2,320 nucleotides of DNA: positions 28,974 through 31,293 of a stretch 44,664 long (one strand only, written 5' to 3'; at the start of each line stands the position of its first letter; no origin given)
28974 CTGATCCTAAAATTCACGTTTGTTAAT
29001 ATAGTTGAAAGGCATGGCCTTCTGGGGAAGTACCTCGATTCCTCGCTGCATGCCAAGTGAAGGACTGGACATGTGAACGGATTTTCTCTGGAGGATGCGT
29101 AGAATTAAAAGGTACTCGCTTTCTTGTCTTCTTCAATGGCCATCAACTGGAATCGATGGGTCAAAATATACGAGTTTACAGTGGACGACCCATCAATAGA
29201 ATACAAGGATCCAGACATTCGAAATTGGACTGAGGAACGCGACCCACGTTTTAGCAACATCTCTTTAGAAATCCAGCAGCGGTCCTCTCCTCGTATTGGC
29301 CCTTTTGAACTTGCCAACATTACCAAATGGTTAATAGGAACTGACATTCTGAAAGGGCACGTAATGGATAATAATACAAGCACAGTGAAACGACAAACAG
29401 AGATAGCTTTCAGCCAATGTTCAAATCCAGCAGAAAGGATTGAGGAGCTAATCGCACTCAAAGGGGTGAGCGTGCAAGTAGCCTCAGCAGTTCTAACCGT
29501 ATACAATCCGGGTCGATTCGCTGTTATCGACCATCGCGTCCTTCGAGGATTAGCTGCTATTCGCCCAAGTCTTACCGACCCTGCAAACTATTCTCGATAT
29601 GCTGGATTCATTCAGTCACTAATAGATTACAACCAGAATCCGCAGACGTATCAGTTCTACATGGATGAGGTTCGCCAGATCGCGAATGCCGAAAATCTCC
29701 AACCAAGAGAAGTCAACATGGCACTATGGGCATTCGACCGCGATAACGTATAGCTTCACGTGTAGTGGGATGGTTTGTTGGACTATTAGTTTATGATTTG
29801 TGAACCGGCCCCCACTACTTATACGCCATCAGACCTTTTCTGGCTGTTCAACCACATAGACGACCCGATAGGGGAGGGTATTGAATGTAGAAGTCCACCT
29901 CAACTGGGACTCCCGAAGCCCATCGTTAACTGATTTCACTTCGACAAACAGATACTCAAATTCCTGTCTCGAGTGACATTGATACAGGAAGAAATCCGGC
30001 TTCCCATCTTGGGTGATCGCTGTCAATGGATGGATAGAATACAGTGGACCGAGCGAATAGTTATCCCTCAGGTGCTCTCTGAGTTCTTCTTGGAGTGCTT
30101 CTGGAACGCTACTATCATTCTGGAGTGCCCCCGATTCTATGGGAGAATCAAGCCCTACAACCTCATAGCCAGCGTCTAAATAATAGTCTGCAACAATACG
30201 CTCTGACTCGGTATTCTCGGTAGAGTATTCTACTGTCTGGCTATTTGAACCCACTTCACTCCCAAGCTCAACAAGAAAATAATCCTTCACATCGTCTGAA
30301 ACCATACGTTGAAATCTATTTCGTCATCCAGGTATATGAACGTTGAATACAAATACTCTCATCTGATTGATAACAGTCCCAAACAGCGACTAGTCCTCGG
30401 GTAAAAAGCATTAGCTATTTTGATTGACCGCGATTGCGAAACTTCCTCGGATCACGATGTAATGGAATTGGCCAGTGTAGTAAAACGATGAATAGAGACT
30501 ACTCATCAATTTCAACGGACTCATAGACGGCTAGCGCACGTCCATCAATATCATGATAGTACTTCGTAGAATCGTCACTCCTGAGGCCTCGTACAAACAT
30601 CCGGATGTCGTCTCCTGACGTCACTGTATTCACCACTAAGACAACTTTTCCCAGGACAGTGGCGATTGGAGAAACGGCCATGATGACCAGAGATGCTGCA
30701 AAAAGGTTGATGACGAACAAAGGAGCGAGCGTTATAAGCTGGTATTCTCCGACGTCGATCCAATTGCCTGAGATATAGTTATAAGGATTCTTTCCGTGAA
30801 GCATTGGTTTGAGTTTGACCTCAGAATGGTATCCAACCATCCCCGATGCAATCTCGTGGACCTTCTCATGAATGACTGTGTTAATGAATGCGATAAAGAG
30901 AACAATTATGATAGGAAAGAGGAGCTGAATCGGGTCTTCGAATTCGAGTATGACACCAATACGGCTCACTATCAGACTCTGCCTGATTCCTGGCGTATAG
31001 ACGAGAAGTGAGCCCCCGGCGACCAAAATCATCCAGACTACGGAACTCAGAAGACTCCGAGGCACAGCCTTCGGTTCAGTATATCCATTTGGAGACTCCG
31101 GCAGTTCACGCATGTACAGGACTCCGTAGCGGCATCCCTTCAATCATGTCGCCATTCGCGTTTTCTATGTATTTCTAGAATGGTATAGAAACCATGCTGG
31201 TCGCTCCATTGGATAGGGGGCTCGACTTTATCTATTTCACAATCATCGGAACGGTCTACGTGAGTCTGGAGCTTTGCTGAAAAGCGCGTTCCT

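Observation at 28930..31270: Low-GC islet encoding an OGG-fold HhH protein, a VRR-NUC nuclease and a membrane HExxH protein as a candidate base-excision/nuclease defence module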

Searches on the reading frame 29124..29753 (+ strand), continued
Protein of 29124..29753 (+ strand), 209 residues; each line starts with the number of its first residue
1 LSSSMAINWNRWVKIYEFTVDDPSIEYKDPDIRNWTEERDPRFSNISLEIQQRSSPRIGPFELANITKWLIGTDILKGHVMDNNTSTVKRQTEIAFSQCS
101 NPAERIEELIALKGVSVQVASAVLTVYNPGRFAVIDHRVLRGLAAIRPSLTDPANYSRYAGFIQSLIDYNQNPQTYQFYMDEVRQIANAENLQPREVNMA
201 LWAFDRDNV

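Call 102: find_encoding_contigs(protein=P0260, flank=5000, max_places=2)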
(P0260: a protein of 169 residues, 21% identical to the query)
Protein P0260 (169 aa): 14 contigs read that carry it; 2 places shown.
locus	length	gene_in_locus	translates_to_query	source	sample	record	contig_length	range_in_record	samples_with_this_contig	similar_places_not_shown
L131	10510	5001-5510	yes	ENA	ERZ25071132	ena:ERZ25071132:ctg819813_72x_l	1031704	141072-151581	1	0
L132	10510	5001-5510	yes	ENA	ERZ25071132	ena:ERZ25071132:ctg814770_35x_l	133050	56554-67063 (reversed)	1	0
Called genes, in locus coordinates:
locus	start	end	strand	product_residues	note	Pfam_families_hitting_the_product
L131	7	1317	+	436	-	PF09992:NAGPA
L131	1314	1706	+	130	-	-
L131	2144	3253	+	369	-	PF08240:ADH_N, PF16912:Glu_dehyd_C (weak), PF00107:ADH_zinc_N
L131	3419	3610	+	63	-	-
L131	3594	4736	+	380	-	PF04055:Radical_SAM, PF06969:HemN_C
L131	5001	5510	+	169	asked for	-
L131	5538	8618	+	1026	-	PF22240:ISP_coupler, PF02384:N6_Mtase, PF07669:Eco57I (weak), PF18135:Type_ISP_C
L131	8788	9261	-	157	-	PF01797:Y1_Tnp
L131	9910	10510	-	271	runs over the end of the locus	PF13276:HTH_21, PF00665:rve, PF13683:rve_3, PF13333:rve_2 (weak)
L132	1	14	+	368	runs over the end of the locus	PF00291:PALP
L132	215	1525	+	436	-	PF09992:NAGPA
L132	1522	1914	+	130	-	-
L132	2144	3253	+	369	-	PF08240:ADH_N, PF16912:Glu_dehyd_C (weak), PF00107:ADH_zinc_N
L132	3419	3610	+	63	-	-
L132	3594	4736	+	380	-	PF04055:Radical_SAM, PF06969:HemN_C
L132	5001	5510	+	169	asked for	-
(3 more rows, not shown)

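Call 104: find_encoding_contigs(protein=P0222, flank=5000, max_places=1)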
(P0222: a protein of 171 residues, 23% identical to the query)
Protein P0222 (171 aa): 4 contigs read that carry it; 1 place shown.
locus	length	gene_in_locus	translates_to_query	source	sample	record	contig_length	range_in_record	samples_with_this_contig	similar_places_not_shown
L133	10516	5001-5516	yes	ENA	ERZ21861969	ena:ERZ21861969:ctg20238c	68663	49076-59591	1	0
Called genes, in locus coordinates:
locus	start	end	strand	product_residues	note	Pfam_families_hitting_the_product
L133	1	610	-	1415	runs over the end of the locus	PF00932:LTD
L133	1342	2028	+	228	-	-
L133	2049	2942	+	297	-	-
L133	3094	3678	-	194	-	-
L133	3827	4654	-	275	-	PF13612:DDE_Tnp_1_3, PF01609:DDE_Tnp_1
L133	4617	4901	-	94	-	-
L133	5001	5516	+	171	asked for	-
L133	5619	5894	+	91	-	-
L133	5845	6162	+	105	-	-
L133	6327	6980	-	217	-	PF08281:Sigma70_r4_2, PF04545:Sigma70_r4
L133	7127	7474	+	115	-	PF01740:STAS, PF13466:STAS_2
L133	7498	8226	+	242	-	-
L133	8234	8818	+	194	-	-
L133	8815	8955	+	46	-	-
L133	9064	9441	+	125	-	-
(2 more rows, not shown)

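Call 105: find_encoding_contigs(protein=P0255, flank=5000, max_places=1)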
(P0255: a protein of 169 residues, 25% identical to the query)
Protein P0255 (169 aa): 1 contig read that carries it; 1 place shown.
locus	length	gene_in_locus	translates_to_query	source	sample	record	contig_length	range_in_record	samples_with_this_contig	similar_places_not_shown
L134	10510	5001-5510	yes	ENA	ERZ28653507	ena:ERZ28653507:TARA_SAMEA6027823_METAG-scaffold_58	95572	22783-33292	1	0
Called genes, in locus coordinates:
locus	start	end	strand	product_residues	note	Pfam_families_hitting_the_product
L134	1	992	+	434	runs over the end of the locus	PF09992:NAGPA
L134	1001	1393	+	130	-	-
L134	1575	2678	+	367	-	PF08240:ADH_N, PF16912:Glu_dehyd_C (faint), PF00107:ADH_zinc_N, PF13602:ADH_zinc_N_2 (weak)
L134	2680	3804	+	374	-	PF04055:Radical_SAM, PF06969:HemN_C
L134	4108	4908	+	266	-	PF13385:Laminin_G_3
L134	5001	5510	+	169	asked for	-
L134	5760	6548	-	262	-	PF13365:Trypsin_2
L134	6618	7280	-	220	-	-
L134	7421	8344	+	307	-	PF12760:Zn_ribbon_IS1595 (weak), PF12762:DDE_Tnp_IS1595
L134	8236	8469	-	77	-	-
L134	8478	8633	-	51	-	-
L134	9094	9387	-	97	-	-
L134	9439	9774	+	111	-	PF00578:AhpC-TSA, PF08534:Redoxin (weak)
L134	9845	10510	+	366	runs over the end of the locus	PF00383:dCMP_cyt_deam_1, PF14437:MafB19-deam, PF01872:RibD_C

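Call 106: find_encoding_contigs(protein=P0161, flank=5000, max_places=1)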
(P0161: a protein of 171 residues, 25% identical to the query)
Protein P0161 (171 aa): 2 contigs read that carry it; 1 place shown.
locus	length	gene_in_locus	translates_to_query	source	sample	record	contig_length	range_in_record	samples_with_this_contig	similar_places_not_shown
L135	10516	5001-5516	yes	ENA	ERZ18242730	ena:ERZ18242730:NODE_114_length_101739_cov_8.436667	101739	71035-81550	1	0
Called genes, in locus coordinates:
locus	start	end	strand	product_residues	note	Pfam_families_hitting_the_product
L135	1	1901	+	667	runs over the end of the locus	PF01555:N6_N4_Mtase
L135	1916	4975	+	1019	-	PF04851:ResIII, PF19778:RE_endonuc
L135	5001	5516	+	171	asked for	-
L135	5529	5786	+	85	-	-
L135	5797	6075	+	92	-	-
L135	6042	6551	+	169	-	-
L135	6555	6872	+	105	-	-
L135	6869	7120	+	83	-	-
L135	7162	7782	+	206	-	-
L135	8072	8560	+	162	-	-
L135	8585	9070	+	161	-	PF13643:DUF4145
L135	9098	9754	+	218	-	PF03167:UDG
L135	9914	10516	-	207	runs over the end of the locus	-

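Call 107: find_encoding_contigs(protein=P0214, flank=5000, max_places=1)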
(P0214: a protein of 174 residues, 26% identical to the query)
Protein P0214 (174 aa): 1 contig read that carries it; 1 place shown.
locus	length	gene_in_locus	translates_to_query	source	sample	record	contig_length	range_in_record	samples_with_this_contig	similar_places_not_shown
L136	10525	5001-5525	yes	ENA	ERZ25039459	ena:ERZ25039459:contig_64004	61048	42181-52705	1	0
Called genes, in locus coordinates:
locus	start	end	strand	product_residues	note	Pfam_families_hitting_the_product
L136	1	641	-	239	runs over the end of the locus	PF02661:Fic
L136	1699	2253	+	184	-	PF10881:DUF2726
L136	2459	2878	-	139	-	PF01243:PNPOx_N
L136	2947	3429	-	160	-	PF00881:Nitroreductase, PF14512:TM1586_NiRdase (weak), PF00881:Nitroreductase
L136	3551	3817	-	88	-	-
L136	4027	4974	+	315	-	PF14088:DUF4268 (weak)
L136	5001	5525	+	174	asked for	-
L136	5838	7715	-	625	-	PF07693:KAP_NTPase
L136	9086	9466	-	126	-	-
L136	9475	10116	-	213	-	-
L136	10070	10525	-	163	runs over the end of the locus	-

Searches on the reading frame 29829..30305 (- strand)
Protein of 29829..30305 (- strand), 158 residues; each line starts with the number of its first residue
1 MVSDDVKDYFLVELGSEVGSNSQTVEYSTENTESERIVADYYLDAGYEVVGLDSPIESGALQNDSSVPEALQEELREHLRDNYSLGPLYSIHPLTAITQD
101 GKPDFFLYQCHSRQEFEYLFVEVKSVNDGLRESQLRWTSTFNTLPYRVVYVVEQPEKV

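Call 3: search_protein_families(library=pfam, proteins=[window:29829-30305:-], max_evalue=1)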
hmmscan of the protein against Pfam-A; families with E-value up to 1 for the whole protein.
window:29829-30305:- (158 aa): 1 family
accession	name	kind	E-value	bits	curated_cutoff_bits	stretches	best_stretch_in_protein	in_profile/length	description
PF08774.17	VRR_NUC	-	3.4e-07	30.8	23.8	1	100-149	62-110/116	VRR-NUC domain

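Call 4: search_protein_families(library=ncbifam, proteins=[window:29829-30305:-], max_evalue=1)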
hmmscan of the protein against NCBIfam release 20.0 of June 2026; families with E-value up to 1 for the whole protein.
window:29829-30305:- (158 aa): 0 families

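Call 5: search_protein_families(library=padloc, proteins=[window:29829-30305:-], max_evalue=1)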
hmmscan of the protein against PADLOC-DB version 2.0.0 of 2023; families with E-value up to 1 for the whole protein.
window:29829-30305:- (158 aa): 0 families

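Call 10: search_solved_structures(query=window:29829-30305:-, max_evalue=10, show_alignments=2)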
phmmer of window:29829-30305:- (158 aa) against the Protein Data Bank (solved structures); distinct sequences matched with E-value up to 10: 1.
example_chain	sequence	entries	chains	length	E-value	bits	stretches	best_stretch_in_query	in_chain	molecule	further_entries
9ip4_A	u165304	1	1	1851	1.4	12.1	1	101-151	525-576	RNA-directed RNA polymerase L,Maltose/maltodextrin-binding periplasmic protein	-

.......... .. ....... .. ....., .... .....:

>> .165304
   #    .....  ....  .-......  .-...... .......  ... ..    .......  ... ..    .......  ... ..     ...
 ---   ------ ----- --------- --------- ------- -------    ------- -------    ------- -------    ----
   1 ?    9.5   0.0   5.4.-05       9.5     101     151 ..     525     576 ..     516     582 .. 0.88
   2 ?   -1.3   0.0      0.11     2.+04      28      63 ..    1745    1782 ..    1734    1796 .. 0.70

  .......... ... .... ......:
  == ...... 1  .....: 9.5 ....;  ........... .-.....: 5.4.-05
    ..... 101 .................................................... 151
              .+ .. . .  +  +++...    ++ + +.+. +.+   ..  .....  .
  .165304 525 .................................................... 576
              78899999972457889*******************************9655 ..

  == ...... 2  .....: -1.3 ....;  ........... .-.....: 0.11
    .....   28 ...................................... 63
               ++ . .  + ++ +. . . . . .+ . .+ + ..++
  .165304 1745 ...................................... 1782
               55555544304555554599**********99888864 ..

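Call 13: find_homologous_proteins(query=window:29829-30305:-, max_evalue=0.001)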
Query window:29829-30305:- (158 aa): 1 proteins with E <= 0.001 among 48 candidates.
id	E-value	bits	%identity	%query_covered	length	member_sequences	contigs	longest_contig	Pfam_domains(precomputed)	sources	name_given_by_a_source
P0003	5.6e-99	346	100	100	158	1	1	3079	PF08774.18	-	-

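Call 16: find_encoding_contigs(protein=P0003, flank=10000)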
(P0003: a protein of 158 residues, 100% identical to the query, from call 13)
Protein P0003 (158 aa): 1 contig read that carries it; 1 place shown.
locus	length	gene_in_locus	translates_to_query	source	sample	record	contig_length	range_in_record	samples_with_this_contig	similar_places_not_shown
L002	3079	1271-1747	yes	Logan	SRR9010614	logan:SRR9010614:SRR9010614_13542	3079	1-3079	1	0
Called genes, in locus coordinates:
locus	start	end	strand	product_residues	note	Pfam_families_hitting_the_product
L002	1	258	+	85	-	?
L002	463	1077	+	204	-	PF11667:DUF3267 (weak)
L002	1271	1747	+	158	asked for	PF08774:VRR_NUC (weak)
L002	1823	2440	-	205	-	-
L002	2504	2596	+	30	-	-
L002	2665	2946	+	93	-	-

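Call 48: search_dna_similar(query=window:29829-30305:-, collection=phages, mode=protein, max_evalue=0.01)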
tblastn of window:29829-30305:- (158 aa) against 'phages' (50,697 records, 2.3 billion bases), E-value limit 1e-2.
No match.

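Call 49: search_dna_similar(query=window:29829-30305:-, collection=plasmids, mode=protein, max_evalue=0.01)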
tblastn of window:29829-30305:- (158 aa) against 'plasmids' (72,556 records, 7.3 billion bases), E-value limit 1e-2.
No match.

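Call 51: find_related_loci(query=window:29829-30305:-, collection=viral_contigs, flank=6000)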
Query window:29829-30305:- (158 aa) in viral_contigs; peptide patterns used: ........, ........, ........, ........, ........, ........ (x = any residue, [..] = any of these).
2 stretches matched a pattern, but none encodes a relative of the query by tblastn (E <= 1e-3).

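Call 89: search_protein_families(library=phrogs, proteins=[window:29829-30305:-], max_evalue=0.01)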
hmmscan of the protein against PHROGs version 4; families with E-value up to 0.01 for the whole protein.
window:29829-30305:- (158 aa): 1 family
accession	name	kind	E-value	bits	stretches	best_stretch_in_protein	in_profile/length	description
phrog_5702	-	DNA, RNA and nucleotide metabolism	0.00079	20.4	1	100-149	5-51/70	Holliday junction resolvase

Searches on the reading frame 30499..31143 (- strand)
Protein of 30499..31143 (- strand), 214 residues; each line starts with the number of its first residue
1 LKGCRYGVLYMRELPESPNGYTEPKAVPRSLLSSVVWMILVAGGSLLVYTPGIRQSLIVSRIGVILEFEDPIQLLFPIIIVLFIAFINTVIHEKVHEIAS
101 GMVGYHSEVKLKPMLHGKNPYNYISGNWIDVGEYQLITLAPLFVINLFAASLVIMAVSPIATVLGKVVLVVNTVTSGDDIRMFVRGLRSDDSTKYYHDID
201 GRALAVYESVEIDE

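Call 3: search_protein_families(library=pfam, proteins=[window:30499-31143:-], max_evalue=1)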
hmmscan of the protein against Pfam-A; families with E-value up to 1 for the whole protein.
window:30499-31143:- (214 aa): 1 family
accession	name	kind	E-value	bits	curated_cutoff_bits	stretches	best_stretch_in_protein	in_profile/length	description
PF11667.14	DUF3267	-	1.7e-06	28.8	27.1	1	87-185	3-99/108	Putative zincin peptidase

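Call 4: search_protein_families(library=ncbifam, proteins=[window:30499-31143:-], max_evalue=1)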
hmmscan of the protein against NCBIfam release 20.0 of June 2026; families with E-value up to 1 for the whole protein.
window:30499-31143:- (214 aa): 0 families

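Call 5: search_protein_families(library=padloc, proteins=[window:30499-31143:-], max_evalue=1)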
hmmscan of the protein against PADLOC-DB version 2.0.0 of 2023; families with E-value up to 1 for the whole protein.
window:30499-31143:- (214 aa): 0 families

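Call 52: find_related_loci(query=window:30499-31113:-, collection=viral_contigs, flank=6000)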
Query window:30499-31113:- (204 aa) in viral_contigs; peptide patterns used: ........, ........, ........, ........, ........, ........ (x = any residue, [..] = any of these).
No stretch of DNA in the collection matches any of the patterns.

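Call 87: search_dna_similar(query=window:30499-31113:-, collection=plasmids, mode=protein, max_evalue=0.01)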
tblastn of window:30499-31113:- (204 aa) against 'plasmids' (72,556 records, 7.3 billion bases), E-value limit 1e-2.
No match.

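Call 88: search_dna_similar(query=window:30499-31113:-, collection=phages, mode=protein, max_evalue=0.01)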
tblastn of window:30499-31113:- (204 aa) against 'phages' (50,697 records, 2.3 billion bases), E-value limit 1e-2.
No match.

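Call 89: search_protein_families(library=phrogs, proteins=[window:30499-31113:-], max_evalue=0.01)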
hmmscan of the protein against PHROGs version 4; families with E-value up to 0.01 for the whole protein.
window:30499-31113:- (204 aa): 0 families

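Call 98: search_solved_structures(query=window:30499-31113:-, max_evalue=10)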
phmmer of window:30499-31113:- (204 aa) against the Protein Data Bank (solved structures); distinct sequences matched with E-value up to 10: 4.
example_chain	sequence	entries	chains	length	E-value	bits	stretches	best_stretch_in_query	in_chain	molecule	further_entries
6lnt_H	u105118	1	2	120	0.99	12.3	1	155-197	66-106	Fab DV62.5 heavy-chain variable region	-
7ps6_C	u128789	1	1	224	1.5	11.7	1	155-197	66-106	Beta-44 Fab heavy chain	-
7or9_H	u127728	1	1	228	1.9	11.4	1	155-197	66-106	COVOX-278 Fab heavy chain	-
9jik_H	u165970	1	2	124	2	11.3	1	153-186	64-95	C127 Fab heavy chain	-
